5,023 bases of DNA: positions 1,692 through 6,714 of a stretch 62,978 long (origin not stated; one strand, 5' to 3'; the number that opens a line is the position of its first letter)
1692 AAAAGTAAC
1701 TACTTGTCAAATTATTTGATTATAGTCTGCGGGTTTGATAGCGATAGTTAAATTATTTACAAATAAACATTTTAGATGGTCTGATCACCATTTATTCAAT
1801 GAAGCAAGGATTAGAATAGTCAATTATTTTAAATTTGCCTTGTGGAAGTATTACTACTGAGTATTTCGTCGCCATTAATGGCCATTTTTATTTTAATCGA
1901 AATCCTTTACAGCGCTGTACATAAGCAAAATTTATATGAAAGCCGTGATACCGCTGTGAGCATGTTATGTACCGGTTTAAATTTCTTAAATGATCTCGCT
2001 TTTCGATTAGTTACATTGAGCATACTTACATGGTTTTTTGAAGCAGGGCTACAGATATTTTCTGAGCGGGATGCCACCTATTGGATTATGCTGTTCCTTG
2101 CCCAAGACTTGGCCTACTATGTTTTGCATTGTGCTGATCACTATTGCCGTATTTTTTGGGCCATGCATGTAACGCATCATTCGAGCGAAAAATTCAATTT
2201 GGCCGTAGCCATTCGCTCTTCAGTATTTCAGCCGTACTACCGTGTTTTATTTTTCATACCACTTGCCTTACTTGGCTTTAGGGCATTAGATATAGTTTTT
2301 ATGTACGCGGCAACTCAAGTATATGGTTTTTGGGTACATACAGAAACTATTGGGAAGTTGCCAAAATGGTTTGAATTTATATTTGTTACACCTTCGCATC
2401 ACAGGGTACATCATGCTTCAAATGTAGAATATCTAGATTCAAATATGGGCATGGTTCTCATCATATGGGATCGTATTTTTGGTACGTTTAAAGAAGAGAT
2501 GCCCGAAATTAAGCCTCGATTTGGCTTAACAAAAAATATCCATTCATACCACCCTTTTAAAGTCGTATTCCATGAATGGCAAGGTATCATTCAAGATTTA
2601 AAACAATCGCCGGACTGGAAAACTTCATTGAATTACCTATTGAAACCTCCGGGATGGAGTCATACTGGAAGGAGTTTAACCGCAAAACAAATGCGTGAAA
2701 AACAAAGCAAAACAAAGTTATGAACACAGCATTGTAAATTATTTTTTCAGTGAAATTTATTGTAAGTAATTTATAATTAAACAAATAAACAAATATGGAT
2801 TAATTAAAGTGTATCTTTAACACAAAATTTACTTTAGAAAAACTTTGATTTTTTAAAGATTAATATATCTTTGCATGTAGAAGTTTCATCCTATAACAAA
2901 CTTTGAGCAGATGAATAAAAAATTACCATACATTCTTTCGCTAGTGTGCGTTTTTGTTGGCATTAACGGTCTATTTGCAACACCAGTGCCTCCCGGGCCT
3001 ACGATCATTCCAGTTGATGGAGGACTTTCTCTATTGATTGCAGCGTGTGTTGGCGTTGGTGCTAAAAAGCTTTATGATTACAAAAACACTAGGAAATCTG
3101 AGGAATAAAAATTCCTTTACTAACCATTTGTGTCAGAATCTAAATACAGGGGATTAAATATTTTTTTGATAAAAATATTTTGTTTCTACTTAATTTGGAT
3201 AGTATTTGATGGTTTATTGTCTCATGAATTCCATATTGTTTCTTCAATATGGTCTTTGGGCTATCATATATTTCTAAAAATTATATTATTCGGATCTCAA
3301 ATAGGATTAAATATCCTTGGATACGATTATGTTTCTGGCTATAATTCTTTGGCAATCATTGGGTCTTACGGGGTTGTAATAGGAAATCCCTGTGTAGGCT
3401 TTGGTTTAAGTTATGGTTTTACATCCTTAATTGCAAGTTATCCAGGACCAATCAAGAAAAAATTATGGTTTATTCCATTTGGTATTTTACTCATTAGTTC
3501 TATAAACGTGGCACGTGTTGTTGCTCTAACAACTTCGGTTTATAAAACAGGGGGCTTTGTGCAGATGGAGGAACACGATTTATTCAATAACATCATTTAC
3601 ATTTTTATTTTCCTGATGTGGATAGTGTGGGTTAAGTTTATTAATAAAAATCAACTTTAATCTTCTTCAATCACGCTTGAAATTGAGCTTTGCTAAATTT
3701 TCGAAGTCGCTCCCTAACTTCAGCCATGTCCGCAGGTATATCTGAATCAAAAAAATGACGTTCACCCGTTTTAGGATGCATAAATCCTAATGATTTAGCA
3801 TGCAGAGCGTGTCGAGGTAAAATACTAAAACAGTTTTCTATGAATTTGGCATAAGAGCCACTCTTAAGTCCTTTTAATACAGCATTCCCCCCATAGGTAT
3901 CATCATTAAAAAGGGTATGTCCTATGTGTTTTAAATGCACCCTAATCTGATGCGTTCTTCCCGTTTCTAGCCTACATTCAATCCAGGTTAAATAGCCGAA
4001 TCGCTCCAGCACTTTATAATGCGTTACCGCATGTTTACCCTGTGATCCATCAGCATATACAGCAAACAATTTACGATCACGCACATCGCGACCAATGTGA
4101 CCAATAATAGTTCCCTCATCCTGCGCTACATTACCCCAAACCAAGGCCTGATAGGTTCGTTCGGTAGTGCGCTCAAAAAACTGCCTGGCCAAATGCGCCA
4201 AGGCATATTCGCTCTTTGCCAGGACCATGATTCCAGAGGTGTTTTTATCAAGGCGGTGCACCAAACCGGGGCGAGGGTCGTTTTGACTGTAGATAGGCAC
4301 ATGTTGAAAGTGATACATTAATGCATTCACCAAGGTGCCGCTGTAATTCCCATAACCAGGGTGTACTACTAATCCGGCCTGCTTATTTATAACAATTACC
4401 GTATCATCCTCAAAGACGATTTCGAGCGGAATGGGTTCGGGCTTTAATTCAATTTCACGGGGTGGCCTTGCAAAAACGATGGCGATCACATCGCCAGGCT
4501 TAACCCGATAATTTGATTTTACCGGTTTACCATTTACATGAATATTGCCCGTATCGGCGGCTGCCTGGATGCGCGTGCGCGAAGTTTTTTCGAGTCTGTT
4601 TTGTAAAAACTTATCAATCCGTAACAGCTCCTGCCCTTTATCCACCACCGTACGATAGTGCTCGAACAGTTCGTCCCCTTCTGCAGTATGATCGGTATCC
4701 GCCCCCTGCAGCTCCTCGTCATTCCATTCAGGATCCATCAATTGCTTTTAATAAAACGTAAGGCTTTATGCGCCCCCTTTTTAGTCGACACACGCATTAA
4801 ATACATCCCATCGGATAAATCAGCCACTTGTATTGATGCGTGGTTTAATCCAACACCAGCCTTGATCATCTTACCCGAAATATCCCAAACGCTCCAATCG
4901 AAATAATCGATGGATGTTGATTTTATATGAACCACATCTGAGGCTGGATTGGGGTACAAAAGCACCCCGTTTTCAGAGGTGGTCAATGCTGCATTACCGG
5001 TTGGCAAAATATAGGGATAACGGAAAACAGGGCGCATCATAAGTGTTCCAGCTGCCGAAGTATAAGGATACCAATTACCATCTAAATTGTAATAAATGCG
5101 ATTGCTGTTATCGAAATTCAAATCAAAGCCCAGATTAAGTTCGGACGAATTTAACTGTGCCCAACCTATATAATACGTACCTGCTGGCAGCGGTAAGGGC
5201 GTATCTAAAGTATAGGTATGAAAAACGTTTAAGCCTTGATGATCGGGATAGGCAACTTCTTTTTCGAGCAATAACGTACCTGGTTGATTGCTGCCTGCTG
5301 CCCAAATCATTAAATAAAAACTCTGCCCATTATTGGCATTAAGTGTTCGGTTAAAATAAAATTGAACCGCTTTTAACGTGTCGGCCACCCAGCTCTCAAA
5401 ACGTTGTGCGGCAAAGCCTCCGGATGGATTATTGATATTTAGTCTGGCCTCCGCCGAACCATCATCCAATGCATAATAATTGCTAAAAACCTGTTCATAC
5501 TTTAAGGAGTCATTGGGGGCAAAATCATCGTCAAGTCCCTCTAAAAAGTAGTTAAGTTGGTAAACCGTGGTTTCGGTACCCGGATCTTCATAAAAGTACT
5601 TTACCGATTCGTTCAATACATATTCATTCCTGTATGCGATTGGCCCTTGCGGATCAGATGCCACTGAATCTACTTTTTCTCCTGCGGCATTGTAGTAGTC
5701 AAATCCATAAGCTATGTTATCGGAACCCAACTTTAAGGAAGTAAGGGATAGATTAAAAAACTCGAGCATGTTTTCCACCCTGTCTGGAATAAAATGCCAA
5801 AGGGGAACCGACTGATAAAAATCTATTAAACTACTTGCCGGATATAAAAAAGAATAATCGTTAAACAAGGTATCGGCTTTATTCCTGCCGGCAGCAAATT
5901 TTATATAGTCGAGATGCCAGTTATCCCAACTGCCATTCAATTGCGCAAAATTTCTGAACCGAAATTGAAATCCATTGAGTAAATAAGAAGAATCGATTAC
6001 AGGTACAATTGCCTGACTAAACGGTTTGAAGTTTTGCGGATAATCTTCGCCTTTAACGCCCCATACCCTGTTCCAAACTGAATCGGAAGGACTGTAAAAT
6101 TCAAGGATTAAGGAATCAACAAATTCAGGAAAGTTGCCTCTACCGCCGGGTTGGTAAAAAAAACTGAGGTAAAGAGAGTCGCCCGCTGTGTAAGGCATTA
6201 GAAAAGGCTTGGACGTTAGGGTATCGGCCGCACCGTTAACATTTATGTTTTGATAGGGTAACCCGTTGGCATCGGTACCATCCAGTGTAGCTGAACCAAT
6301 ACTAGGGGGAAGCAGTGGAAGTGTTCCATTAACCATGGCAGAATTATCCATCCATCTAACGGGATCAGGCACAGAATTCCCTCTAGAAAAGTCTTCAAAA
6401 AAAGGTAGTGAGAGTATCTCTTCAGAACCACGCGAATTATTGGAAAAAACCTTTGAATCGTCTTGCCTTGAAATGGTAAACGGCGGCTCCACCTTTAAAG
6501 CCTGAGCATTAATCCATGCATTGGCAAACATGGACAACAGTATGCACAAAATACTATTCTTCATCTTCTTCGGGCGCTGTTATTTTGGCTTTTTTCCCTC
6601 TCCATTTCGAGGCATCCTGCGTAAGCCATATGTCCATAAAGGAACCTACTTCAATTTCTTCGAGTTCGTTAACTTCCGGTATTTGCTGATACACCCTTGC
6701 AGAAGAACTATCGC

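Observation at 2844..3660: Dedicated exosortase with a micro-protein substrate: predicted mature peptide of only ~11 residues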

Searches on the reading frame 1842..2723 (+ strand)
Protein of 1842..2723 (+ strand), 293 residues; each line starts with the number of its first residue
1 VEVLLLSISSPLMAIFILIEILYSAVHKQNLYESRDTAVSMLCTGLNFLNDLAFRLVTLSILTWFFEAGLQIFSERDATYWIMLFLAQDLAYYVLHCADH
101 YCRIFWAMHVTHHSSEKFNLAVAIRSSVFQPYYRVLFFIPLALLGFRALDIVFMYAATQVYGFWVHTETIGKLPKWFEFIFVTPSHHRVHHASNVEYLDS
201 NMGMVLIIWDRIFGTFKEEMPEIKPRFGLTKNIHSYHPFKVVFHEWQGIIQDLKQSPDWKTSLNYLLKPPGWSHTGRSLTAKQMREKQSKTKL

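Call 4: search_protein_families(library=pfam, proteins=[window:1842-2723:+], max_evalue=1)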
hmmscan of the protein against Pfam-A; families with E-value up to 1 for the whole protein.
window:1842-2723:+ (293 aa): 1 family
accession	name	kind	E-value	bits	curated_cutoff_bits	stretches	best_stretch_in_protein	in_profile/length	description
PF04116.19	FA_hydroxylase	-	7.3e-25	88.4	31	1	81-215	1-132/132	Fatty acid hydroxylase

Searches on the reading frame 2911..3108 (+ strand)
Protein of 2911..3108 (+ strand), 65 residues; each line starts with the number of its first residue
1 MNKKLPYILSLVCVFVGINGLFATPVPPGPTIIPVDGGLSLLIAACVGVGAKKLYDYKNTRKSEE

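Call 3: search_protein_families(library=ncbifam, proteins=[window:2911-3108:+], max_evalue=1)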
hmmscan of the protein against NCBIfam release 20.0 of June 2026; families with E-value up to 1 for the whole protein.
window:2911-3108:+ (65 aa): 1 family
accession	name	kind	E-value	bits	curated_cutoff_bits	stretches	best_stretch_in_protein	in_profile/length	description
NF046080.1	PID_CTERM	domain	2.5e-07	30.4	26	1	34-56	2-24/25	PID-CTERM protein-sorting domain-containing protein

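Call 4: search_protein_families(library=pfam, proteins=[window:2911-3108:+], max_evalue=1)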
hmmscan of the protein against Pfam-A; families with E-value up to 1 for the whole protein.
window:2911-3108:+ (65 aa): 2 families
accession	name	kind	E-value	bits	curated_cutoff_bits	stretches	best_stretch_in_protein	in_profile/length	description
PF23052.1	KH_N4BP1_2nd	-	0.23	12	27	1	2-23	4-25/120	N4BP1, second type I KH-domain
PF18169.6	SLATT_6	-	0.28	11.2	27.1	1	3-25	32-54/176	SMODS and SLOG-associating 2TM effector domain 6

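Call 14: find_homologous_proteins(query=window:2911-3108:+, max_evalue=0.01)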
Query window:2911-3108:+ (65 aa): 18 proteins with E <= 0.01 among 18 candidates.
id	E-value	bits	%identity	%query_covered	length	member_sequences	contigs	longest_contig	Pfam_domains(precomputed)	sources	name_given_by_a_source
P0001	6.1e-36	138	100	100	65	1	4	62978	PF28310.1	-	-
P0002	4.6e-31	123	86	100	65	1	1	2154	PF28310.1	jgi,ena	-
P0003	8.1e-31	122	88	98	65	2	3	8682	PF28310.1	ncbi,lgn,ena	-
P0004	1.7e-30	121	83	100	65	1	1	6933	PF28310.1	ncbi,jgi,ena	jgi:hypothetical protein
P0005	1.6e-28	115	81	98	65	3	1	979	PF28310.1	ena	-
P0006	1.4e-26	109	78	98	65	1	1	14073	PF28310.1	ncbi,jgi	jgi:hypothetical protein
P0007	8.2e-18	81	67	89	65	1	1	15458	PF28310.1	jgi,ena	-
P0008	3.1e-17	79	62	100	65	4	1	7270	PF28310.1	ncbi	-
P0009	5.3e-17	78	70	86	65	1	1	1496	PF28310.1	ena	-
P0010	2.2e-16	77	60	100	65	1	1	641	PF28310.1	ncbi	-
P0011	3.3e-16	76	81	66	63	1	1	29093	PF28310.1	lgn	-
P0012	4.3e-16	76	80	68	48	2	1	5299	PF28310.1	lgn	-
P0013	1.1e-15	74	77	66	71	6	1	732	PF28310.1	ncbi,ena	-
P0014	1.2e-15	74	75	68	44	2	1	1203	PF28310.1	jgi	jgi:hypothetical protein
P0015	3.7e-15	73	77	66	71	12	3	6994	PF28310.1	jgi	jgi:hypothetical protein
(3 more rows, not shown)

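Call 65: search_protein_representatives(alignment_id=A3)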
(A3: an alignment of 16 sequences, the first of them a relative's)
Query: 16 sequences, 65 profile positions. Proteins with E-value up to 0.001 (for the whole library): 1143; up to 1e-10: 23; up to 1e-30: 1. The best 150 are listed.
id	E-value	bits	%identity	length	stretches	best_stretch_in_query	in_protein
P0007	6.8e-34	131.5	-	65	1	1-65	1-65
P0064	1.8e-24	101.3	-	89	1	1-63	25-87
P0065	4.5e-20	87.2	-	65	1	1-63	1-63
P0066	1.5e-18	82.4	-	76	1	1-63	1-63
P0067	5.3e-18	80.6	-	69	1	1-63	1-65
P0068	2.3e-14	68.9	-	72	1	4-62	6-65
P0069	3.1e-13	65.3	-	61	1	1-59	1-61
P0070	2.3e-12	62.5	-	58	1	3-61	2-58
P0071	2.6e-12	62.3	-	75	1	9-65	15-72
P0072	5.2e-12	61.4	-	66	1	1-64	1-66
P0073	7.3e-12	60.9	-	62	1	1-60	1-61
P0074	1.3e-11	60.1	-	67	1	1-62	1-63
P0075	1.4e-11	60.0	-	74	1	2-60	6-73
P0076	1.4e-11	60.0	-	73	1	1-63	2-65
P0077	1.7e-11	59.7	-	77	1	7-62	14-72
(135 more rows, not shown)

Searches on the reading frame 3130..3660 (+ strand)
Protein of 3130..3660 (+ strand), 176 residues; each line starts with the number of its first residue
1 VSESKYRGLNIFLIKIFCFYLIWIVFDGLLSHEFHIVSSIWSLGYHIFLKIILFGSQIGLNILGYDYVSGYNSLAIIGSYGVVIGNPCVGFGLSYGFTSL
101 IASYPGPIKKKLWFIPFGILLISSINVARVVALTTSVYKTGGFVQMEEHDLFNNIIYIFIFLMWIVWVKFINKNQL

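Call 3: search_protein_families(library=ncbifam, proteins=[window:3130-3660:+], max_evalue=1)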
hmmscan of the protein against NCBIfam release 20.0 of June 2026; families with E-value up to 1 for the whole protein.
window:3130-3660:+ (176 aa): 8 families
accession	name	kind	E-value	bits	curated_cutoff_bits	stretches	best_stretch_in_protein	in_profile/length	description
NF046081.1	exosort_XrtX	exception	2.3e-28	99.2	170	1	10-174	5-165/168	exosortase X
NF046083.1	exosort_XrtY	exception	2.1e-16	60.3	160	1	12-168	11-168/168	exosortase Y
TIGR04178.1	exo_archaeo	signature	1.3e-10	41.5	23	1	84-170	3-94/97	exosortase/archaeosortase family protein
TIGR04128.1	exoso_Fjoh_1448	exception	2.3e-10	41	90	1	6-172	5-173/174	exosortase family protein XrtF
TIGR04177.1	exosort_XrtH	exception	1.6e-06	28.2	86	1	79-172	63-156/158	exosortase H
TIGR04175.1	archaeo_artD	exception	6.7e-05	22.9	125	1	71-174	44-145/150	archaeosortase D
TIGR04300.1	exosort_XrtM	exception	0.00013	22.4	125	1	82-168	55-144/150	exosortase family protein XrtM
TIGR04144.1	archaeo_VPXXXP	exception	0.49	10.3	150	0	5-171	3-153/156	archaeosortase B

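Call 4: search_protein_families(library=pfam, proteins=[window:3130-3660:+], max_evalue=1)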
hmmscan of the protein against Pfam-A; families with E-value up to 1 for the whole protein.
window:3130-3660:+ (176 aa): 0 families

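Call 15: find_related_loci(query=window:3130-3660:+, collection=genome_contigs, flank=4000)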
Query window:3130-3660:+ (176 aa) in genome_contigs; peptide patterns used: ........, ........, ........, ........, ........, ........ (x = any residue, [..] = any of these).
243 stretches matched a pattern; 9 encode a relative of the query (tblastn E <= 1e-3); 9 distinct loci.
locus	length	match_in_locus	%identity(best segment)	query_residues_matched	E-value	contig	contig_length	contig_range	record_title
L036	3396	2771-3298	71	1-176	1e-82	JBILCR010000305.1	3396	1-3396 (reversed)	MAG: Flavobacteriales bacterium isolate ME2016-06-30_3300036399_group7_bin138 Rohwer_bin935_scaffold_35529_c1, whole gen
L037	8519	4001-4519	62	3-175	2e-64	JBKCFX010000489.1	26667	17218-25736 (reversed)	MAG: Bacteroidia bacterium isolate samp_510_concoct_1045 samp_510_1506416, whole genome shotgun sequence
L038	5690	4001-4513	35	4-172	3e-23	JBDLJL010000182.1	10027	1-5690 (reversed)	MAG: Bacteroidota bacterium isolate MAG096 MAG096_182, whole genome shotgun sequence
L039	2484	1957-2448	29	12-176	1e-21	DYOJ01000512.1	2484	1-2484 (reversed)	MAG TPA_asm: Acetofilamentum sp. isolate SulCav_GS09_5_7_37_72 SulCav_GS09_5_67156_length_2484_cov_39_498147, whole geno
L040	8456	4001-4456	30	20-172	3e-20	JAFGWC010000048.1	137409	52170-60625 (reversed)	MAG: Bacteroidales bacterium isolate ZodW_Metabat.217 k87_3512678, whole genome shotgun sequence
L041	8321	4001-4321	39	65-169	1e-19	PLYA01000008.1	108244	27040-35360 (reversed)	MAG: Bacteroidetes bacterium isolate palsa_968 73.20120700_P3D.322_contig_15349, whole genome shotgun sequence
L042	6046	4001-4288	40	74-169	2e-18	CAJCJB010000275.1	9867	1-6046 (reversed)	Candidatus Saccharibacteria bacterium isolate BOG_genome_mining.63 genome assembly, contig: k141_6288097, whole genome s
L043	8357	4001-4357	41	60-174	9e-17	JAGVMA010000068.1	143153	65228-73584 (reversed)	MAG: Bacteroidia bacterium isolate SW_6 c_000000068844, whole genome shotgun sequence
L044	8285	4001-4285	32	70-157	2e-8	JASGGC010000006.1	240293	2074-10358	MAG: Dysgonomonas sp. isolate 5H167 JMF-2111-06-0005.hyb.bin.167_5, whole genome shotgun sequence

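Call 33: find_homologous_proteins(query=window:3130-3660:+, max_evalue=1e-10)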
Query window:3130-3660:+ (176 aa): 45 proteins with E <= 1e-10 among 160 candidates.
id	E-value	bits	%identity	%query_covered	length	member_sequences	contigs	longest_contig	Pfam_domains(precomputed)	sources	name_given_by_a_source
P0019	1.1e-108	379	100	100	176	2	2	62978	-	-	-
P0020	2.3e-80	287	74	100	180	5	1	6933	-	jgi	jgi:exosortase/archaeosortase family protein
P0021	2.0e-76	274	71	100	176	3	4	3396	-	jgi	jgi:exosortase/archaeosortase family protein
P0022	2.1e-74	268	71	98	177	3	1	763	-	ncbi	-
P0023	7.6e-69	249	66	98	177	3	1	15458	-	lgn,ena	-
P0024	1.4e-68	249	64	96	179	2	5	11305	PF09721.16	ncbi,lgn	-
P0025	1.4e-68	249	64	98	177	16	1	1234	-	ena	-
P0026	2.1e-68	248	62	98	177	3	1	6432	-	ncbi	-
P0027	2.2e-68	248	67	93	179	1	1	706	-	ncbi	-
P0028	1.1e-67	246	64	96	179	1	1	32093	PF09721.16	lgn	-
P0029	3.8e-67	244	64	96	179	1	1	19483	PF09721.16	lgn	-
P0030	3.9e-67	244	64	98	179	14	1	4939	-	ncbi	-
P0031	4.6e-67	244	62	98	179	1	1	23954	PF09721.16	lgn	-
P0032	6.9e-66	240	65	96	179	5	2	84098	-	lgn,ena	-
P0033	7.3e-66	240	65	98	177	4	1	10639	-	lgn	-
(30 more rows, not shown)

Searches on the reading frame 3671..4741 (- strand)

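Call 4: search_protein_families(library=pfam, proteins=[window:3671-4741:-], max_evalue=1)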
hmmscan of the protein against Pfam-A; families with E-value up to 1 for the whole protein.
window:3671-4741:- (356 aa): 5 families
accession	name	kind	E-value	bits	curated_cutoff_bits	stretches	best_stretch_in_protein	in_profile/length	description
PF00849.27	PseudoU_synth_2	-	1.6e-33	116.6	26.8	1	115-272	2-152/152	RNA pseudouridylate synthase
PF01479.30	S4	-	4.3e-10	39.6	22.8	1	41-86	2-48/48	S4 domain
PF18865.6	AbiJ_NTD5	-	0.0048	17.3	26.7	1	243-287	15-59/93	AbiJ N-terminal domain 5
PF02597.26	ThiS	-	0.028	15.4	22.5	1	53-89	38-70/76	ThiS family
PF14451.12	Ub-Mut7C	-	0.079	13.3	23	1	66-88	51-73/81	Mut7-C ubiquitin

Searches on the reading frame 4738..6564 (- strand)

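Call 4: search_protein_families(library=pfam, proteins=[window:4738-6564:-], max_evalue=1)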
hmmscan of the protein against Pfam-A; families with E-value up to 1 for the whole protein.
window:4738-6564:- (608 aa): 2 families
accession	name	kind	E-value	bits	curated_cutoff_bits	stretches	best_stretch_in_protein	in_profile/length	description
PF18962.6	Por_Secre_tail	-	2e-11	44.4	27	1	536-598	1-68/75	Secretion system C-terminal sorting domain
PF13313.11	DUF4082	-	0.087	13.2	28.4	1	388-472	20-93/143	Domain of unknown function (DUF4082)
